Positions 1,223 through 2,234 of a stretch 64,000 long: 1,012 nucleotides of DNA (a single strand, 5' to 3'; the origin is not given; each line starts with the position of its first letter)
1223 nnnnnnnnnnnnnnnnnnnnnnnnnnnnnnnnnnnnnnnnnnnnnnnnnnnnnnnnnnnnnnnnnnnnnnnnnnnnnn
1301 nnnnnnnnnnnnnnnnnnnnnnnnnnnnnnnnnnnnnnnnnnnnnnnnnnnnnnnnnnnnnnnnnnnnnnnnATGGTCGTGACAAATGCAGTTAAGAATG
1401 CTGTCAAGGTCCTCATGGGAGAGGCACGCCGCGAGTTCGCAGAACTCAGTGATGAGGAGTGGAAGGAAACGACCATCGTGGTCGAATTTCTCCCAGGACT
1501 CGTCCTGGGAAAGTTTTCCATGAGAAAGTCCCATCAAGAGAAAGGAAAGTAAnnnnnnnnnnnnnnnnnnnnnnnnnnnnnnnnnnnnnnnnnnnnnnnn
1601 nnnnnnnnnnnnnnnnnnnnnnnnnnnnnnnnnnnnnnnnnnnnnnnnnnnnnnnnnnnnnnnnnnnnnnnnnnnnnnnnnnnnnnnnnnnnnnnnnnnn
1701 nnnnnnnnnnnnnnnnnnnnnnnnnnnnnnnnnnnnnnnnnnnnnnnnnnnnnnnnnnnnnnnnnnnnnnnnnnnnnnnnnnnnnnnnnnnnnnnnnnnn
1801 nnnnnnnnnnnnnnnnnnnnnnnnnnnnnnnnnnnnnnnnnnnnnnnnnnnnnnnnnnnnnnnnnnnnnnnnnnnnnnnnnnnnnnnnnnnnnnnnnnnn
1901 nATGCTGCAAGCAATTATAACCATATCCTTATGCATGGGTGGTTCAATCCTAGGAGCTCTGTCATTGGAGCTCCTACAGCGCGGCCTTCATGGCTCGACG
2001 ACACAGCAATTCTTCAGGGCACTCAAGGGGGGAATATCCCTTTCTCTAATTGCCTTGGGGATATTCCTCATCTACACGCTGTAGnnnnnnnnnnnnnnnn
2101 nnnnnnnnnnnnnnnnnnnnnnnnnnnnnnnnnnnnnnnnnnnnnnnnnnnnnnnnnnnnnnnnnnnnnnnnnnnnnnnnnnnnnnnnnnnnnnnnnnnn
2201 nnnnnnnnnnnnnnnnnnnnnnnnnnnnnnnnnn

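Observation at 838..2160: Tandem array of GC-rich mini-cassettes: small membrane peptides with a shared 5' repeat and a covarying nested 3' hairpin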

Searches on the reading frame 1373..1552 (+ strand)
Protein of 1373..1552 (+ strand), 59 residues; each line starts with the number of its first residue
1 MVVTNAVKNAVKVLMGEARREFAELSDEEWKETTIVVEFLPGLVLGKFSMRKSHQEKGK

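Call 10: search_protein_families(library=pfam, proteins=[window:1373-1552:+], max_evalue=1)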
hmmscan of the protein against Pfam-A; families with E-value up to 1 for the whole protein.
window:1373-1552:+ (59 aa): 0 families

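Call 11: search_protein_families(library=ncbifam, proteins=[window:1373-1552:+], max_evalue=1)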
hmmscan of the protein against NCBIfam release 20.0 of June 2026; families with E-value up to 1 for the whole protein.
window:1373-1552:+ (59 aa): 1 family
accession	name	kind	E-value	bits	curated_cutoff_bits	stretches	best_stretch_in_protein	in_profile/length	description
NF006399.0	PRK08651.1-2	equivalog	0.052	12.6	381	1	4-51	229-276/405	succinyl-diaminopimelate desuccinylase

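Call 14: find_encoding_contigs(protein=window:1373-1552:+, flank=6000, max_places=10)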
Protein window:1373-1552:+ (59 aa): 4 contigs read that carry it; 3 places shown.
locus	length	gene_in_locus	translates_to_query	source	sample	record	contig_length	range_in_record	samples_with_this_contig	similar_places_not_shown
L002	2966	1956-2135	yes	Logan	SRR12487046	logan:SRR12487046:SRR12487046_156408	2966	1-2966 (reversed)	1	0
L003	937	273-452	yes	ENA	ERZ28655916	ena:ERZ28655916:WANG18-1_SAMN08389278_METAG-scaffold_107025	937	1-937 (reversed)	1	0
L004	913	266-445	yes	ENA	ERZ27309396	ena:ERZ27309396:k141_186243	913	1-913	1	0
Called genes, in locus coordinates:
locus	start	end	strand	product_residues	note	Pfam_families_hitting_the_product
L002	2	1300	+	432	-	?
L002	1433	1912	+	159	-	-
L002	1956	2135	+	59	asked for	-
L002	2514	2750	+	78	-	-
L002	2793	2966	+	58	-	?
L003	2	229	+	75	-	?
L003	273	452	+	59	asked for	-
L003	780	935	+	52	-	?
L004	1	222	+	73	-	?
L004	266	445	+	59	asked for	-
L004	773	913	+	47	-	?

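Call 40: find_related_loci(query=A3, collection=metagenome_contigs, flank=3000)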
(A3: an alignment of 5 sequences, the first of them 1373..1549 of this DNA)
Query A3 (59 aa) in metagenome_contigs; peptide patterns used: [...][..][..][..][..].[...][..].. (x = any residue, [..] = any of these).
159 stretches matched a pattern; 2 encode a relative of the query (tblastn E <= 1e-3); 2 distinct loci.
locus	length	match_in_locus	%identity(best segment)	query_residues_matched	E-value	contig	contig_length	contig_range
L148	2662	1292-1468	81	1-59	8e-31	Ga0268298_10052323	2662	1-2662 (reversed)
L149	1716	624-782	57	7-59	6e-17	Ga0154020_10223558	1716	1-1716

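Call 42: find_homologous_proteins(query=A3, max_evalue=0.01)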
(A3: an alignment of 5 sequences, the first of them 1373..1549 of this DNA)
Query A3 (5 sequences) (59 aa, profile of the alignment): 7 proteins with E <= 0.01 among 66 candidates.
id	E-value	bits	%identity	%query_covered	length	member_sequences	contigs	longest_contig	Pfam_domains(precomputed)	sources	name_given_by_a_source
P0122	2.3e-26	109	60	90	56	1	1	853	-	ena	-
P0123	5.7e-26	108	86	97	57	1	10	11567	-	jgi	jgi:hypothetical protein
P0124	1.5e-25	107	60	93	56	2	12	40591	-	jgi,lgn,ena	-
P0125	2.5e-25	106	97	100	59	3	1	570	-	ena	-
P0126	2.9e-25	106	83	100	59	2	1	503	-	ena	-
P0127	1.2e-23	100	57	90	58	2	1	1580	-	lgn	-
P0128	3.0e-16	77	25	64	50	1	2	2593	-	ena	-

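Call 43: find_encoding_contigs(protein=P0123, flank=2500, max_places=10)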
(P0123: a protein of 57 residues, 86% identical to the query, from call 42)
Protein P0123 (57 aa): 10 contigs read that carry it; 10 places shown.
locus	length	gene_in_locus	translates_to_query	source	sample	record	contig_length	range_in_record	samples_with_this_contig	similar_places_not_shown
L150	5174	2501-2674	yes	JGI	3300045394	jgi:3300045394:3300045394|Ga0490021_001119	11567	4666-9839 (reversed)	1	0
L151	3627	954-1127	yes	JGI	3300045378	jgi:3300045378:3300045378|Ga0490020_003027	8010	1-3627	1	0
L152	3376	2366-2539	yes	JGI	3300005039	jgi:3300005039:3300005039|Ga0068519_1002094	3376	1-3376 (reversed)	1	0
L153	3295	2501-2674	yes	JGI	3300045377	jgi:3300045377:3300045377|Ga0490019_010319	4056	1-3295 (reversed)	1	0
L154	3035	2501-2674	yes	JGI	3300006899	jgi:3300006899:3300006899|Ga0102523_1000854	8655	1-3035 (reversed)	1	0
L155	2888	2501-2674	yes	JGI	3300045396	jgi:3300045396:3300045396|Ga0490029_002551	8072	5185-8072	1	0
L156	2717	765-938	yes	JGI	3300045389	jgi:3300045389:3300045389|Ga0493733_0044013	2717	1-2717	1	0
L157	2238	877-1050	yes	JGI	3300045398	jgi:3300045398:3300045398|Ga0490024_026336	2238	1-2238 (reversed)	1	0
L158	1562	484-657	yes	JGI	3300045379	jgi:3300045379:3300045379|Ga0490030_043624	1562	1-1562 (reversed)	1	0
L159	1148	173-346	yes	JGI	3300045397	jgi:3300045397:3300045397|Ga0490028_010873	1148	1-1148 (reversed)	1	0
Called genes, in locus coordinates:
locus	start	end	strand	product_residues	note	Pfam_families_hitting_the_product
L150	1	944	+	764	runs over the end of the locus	PF00521:DNA_topoisoIV, PF03989:DNA_gyraseA_C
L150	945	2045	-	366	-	-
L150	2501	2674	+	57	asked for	-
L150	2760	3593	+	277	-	PF00763:THF_DHG_CYH, PF02882:THF_DHG_CYH_C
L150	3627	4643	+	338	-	PF02729:OTCace_N, PF00185:OTCace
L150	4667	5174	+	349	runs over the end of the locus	PF02129:Peptidase_S15, PF20434:BD-FAE, PF00561:Abhydrolase_1, PF12146:Hydrolase_4, PF12697:Abhydrolase_6 (weak), PF00326:Peptidase_S9, PF01738:DLH, PF08840:BAAT_C (weak), +4 more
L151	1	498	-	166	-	?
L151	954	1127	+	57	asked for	-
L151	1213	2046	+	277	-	PF00763:THF_DHG_CYH, PF02882:THF_DHG_CYH_C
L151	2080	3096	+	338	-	PF02729:OTCace_N, PF00185:OTCace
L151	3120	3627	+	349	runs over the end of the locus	PF02129:Peptidase_S15, PF20434:BD-FAE, PF00561:Abhydrolase_1, PF12146:Hydrolase_4, PF12697:Abhydrolase_6 (weak), PF00326:Peptidase_S9, PF01738:DLH, PF08840:BAAT_C (weak), +4 more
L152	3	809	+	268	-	?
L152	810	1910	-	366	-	-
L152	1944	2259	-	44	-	-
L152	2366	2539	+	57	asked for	-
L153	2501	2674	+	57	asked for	-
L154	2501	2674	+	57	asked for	-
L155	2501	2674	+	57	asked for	-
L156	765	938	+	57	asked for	-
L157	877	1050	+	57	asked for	-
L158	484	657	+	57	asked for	-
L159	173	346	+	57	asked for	-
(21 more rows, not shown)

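Call 44: find_encoding_contigs(protein=P0124, flank=2500, max_places=10)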
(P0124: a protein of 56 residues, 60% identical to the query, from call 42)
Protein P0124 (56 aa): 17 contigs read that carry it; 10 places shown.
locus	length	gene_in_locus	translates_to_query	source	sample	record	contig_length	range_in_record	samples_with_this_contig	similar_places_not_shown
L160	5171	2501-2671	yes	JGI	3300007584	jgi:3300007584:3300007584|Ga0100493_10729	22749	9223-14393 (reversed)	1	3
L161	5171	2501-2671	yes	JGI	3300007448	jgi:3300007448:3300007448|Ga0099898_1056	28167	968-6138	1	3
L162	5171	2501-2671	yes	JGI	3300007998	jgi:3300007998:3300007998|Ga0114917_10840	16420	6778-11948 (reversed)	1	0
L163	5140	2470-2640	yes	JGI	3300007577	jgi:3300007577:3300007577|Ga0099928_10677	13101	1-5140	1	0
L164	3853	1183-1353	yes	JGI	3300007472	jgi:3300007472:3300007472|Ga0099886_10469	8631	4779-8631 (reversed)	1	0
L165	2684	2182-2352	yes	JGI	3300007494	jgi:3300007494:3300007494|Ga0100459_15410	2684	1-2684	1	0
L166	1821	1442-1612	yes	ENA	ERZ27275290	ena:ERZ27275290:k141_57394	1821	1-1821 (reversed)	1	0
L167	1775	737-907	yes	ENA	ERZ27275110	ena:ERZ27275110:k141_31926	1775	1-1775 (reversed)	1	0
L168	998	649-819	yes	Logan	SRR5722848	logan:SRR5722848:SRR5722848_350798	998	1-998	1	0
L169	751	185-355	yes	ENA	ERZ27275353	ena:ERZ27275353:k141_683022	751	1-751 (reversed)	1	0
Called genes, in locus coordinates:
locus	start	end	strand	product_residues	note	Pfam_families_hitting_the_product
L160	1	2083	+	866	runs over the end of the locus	PF00521:DNA_topoisoIV, PF03989:DNA_gyraseA_C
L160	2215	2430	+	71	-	-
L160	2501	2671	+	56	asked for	-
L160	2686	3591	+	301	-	PF00763:THF_DHG_CYH, PF02882:THF_DHG_CYH_C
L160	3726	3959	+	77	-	-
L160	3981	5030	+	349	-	PF02129:Peptidase_S15, PF20434:BD-FAE, PF00561:Abhydrolase_1, PF12146:Hydrolase_4, PF12697:Abhydrolase_6, PF00326:Peptidase_S9, PF01738:DLH, PF05448:AXE1 (weak), +1 more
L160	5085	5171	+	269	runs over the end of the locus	PF00188:CAP (weak)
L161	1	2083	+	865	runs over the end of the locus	PF00521:DNA_topoisoIV, PF03989:DNA_gyraseA_C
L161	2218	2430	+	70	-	-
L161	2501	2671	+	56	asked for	-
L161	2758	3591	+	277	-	PF00763:THF_DHG_CYH, PF02882:THF_DHG_CYH_C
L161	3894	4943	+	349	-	PF02129:Peptidase_S15, PF20434:BD-FAE, PF00561:Abhydrolase_1, PF12146:Hydrolase_4, PF12697:Abhydrolase_6, PF00326:Peptidase_S9, PF01738:DLH, PF05448:AXE1 (weak), +1 more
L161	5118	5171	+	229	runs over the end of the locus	PF00188:CAP (weak)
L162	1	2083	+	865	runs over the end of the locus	PF00521:DNA_topoisoIV, PF03989:DNA_gyraseA_C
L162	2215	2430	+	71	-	-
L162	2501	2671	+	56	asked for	-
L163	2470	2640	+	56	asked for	-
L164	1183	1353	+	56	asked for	-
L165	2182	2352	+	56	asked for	-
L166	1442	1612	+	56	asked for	-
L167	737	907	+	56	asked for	-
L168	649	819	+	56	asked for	-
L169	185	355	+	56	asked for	-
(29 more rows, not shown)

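Call 53: search_protein_representatives(alignment_id=A5)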
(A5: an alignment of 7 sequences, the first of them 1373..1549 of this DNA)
Query: 7 sequences, 56 profile positions. Proteins with E-value up to 0.001 (for the whole library): 4; up to 1e-10: 2; up to 1e-30: 0. The best 4 are listed.
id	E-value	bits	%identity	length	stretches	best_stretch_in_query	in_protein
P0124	3.3e-29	116.5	-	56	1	1-56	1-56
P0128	3.4e-18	81.2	-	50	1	1-48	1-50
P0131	4.0e-06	42.6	-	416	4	3-33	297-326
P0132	8.2e-04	35.2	-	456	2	31-53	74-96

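Call 54: predict_structure(alignment_id=A5)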
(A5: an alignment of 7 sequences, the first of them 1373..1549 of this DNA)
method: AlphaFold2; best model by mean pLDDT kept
length: 59 residues; sequences in the alignment: 7
mean_pLDDT: 75.3   pTM: 0.52
mean pLDDT of the five models: 75.3, 72.2, 72.1, 70.4, 68.2
residues with pLDDT >= 90: 0; 70-90: 44; 50-70: 11; < 50: 4
segments of 3 or more residues with pLDDT < 50: 56-59
pLDDT, mean of each block of 10 residues (from residue 1): 74 85 86 80 71 52
secondary structure, 60 per line:
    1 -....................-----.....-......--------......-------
elements in order: H2-21 H27-31 E33-38 E47-52

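Call 59: fold_search(model_id=the predicted structure, library=pdb)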
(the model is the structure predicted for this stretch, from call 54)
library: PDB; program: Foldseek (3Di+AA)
matches with E <= 10: 11; with E <= 0.001: 0
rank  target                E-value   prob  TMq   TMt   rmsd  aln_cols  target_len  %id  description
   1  8d8j_6                5.6e+00  0.04  0.28  0.08  18.1        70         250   13  Yeast mitochondrial small subunit assembly intermediate (State 1) (released 2022-12-21)
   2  1x0g_D                6.0e+00  0.05  0.25  0.16   5.3        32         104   12  Crystal Structure of IscA with the [2Fe-2S] cluster (released 2006-06-06)
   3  9liq_A                6.0e+00  0.04  0.26  0.05  11.9        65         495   15  CryoEM Structures Uncover the Unexpected Hinges of IscB for Enhanced Gene Editing (released 2026-01-21)
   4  9kur_A                8.9e+00  0.08  0.35  0.20   4.9        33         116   15  Crystal structure of mAb nCoV400Fab with SARS-CoV-2 N-CTD Complex (released 2025-10-15)
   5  3aon_A                8.9e+00  0.04  0.32  0.12  12.6        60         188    7  Crystal structure of the central axis (NtpD-NtpG) in the catalytic portion of Enterococcus hirae V-type sodium ATPase (released 2011-10-05)
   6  8h0s_A                8.9e+00  0.04  0.27  0.11   4.6        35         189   11  Crystal structure of MnmM from B. subtilis complexed with Gln-TTG anti-codon stem loop and SAM (2.90 A) (released 2023-01-25)
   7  6lvs_E                8.9e+00  0.02  0.20  0.06   5.0        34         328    9  USP14 catalytic domain mutant C114S (released 2020-03-18)
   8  9xps_8                8.9e+00  0.02  0.24  0.09  12.9        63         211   10  The neck structure of the Phage Phikz (released 2026-02-11)
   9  6rqj_D                9.5e+00  0.06  0.27  0.33   2.6        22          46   14  Structure of human complement C5 complexed with tick inhibitors OmCI, RaCI1 and CirpT1 (released 2020-01-08)
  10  7bi2                  9.5e+00  0.06  0.28  0.02   1.8        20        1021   20  PI3KC2aDeltaN and DeltaC-C2 (released 2022-03-09)
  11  8suw_P                9.5e+00  0.02  0.22  0.04   3.9        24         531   12  E. coli SIR2-HerA complex (dodecamer SIR2 bound 4 protomers of HerA) (released 2024-03-27)

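Call 91: search_protein_families(library=pfam, proteins=[L148:1025-1234:+, L150:2226-2435:+], max_evalue=1)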
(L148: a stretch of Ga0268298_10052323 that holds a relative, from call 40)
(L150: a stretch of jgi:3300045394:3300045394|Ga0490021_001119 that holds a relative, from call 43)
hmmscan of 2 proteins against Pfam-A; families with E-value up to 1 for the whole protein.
L148:1025-1234:+ (70 aa): 0 families

L150:2226-2435:+ (70 aa): 0 families

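Call 102: search_protein_families(library=padloc, proteins=[window:1373-1552:+], max_evalue=1)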
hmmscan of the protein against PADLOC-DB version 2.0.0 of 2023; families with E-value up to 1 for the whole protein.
window:1373-1552:+ (59 aa): 0 families

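Call 103: search_protein_families(library=phrogs, proteins=[window:1373-1552:+], max_evalue=1)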
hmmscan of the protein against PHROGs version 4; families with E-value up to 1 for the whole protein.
window:1373-1552:+ (59 aa): 1 family
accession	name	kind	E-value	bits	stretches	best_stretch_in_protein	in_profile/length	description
phrog_17017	-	unknown function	0.11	13.9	1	12-41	39-68/83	-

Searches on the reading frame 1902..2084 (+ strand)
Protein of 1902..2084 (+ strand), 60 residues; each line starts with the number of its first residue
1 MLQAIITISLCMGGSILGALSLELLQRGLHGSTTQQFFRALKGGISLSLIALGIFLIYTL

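Call 10: search_protein_families(library=pfam, proteins=[window:1902-2084:+], max_evalue=1)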
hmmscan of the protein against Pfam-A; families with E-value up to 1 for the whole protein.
window:1902-2084:+ (60 aa): 0 families

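Call 11: search_protein_families(library=ncbifam, proteins=[window:1902-2084:+], max_evalue=1)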
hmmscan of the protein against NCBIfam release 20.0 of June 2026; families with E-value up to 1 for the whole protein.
window:1902-2084:+ (60 aa): 0 families

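Call 13: find_encoding_contigs(protein=window:1902-2084:+, flank=6000, max_places=10)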
Protein window:1902-2084:+ (60 aa): 1 contig read that carries it; 1 place shown.
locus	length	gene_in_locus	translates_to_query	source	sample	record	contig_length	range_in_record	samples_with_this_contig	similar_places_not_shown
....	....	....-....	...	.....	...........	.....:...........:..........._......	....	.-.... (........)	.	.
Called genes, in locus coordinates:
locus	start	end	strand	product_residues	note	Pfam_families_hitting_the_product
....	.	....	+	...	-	?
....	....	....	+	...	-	-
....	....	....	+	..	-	-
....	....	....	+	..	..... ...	-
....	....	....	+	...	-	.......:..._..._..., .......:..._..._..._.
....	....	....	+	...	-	-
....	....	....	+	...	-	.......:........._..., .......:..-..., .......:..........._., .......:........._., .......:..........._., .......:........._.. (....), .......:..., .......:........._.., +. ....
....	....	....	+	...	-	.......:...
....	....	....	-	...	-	-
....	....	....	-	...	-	-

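Call 102: search_protein_families(library=padloc, proteins=[window:1902-2084:+], max_evalue=1)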
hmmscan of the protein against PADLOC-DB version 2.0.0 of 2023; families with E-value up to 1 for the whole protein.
window:1902-2084:+ (60 aa): 0 families

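Call 103: search_protein_families(library=phrogs, proteins=[window:1902-2084:+], max_evalue=1)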
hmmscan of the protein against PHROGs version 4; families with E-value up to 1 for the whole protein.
window:1902-2084:+ (60 aa): 0 families
